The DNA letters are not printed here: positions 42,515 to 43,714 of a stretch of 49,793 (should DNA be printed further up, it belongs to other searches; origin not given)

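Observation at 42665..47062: PpkA-position membrane kinase appears catalytically dead and carries an FGE-sulfatase-type sensor domain; no FHA or PP2C partner in the cluster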

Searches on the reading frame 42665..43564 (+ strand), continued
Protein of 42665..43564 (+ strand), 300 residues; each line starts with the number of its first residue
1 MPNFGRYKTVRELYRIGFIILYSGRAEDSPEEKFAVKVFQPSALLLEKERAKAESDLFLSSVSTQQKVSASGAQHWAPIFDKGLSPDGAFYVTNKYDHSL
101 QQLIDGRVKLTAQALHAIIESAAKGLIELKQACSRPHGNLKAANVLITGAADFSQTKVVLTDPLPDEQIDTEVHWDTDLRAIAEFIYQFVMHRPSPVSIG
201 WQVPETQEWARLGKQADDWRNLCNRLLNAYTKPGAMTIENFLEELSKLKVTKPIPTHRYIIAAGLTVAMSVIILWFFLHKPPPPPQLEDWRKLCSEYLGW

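Call 60: search_protein_representatives(alignment_id=A1)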
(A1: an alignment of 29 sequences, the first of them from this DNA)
Query: 29 sequences, 256 profile positions. Proteins with E-value up to 0.001 (for the whole library): 1495; up to 1e-10: 951; up to 1e-30: 647. The best 150 are listed.
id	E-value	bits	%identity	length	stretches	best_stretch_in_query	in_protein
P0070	1.4e-122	424.2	-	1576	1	1-254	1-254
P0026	2.8e-121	419.9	-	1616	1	1-254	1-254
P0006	5.8e-118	409.0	-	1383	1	1-254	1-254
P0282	2.0e-116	404.0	-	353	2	1-254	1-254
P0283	2.3e-113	394.0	-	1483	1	1-253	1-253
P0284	9.2e-113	392.0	-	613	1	1-253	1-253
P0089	2.7e-112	390.5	-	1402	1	1-254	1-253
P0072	5.7e-112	389.4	-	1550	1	1-254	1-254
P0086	5.5e-111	386.2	-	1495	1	1-255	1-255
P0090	6.0e-111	386.0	-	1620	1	1-254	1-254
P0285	9.2e-111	385.4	-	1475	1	1-254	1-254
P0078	3.3e-110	383.6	-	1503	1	1-254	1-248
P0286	2.2e-109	380.9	-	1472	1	1-254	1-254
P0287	7.9e-108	375.8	-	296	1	1-254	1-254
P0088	2.0e-107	374.5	-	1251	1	1-254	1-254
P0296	4.4e-96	337.3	-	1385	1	1-253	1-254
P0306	4.7e-91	320.9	-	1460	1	1-254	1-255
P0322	1.5e-79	283.2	-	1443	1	1-254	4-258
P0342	2.9e-74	265.9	-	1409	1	1-252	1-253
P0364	1.3e-69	250.7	-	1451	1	1-250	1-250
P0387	3.1e-66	239.5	-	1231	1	1-240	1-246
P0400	6.3e-64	232.0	-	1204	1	1-252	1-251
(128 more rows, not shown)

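Call 77: search_protein_families(library=pfam, proteins=[P0296, P0306, P0322, P0342, P0364, P0387, P0400], max_evalue=0.001)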
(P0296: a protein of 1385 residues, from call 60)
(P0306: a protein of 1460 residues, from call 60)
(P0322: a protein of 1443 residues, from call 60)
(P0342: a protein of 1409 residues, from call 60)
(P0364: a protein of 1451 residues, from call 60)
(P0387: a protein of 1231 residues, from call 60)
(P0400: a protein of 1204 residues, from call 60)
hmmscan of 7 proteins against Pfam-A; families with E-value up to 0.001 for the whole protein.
P0296 (1385 aa): 0 families

P0306 (1460 aa): 1 family
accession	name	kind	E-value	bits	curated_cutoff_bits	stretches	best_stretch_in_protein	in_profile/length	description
PF03781.23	FGE-sulfatase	-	2.6e-06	27.7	23.3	1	1151-1277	39-140/255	Sulfatase-modifying factor enzyme 1-like domain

P0322 (1443 aa): 0 families

P0342 (1409 aa): 1 family
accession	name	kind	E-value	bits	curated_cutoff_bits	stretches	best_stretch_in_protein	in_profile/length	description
PF03781.23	FGE-sulfatase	-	0.00073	19.7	23.3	0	1108-1248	31-135/255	Sulfatase-modifying factor enzyme 1-like domain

P0364 (1451 aa): 0 families

P0387 (1231 aa): 2 families
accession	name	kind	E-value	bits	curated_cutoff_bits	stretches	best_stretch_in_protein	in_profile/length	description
PF08238.18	Sel1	-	2.4e-05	25.2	30.7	1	1080-1114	2-36/36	Sel1 repeat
PF14559.12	TPR_19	-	0.00014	22.5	25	1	1147-1193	19-63/68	Tetratricopeptide repeat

P0400 (1204 aa): 0 families
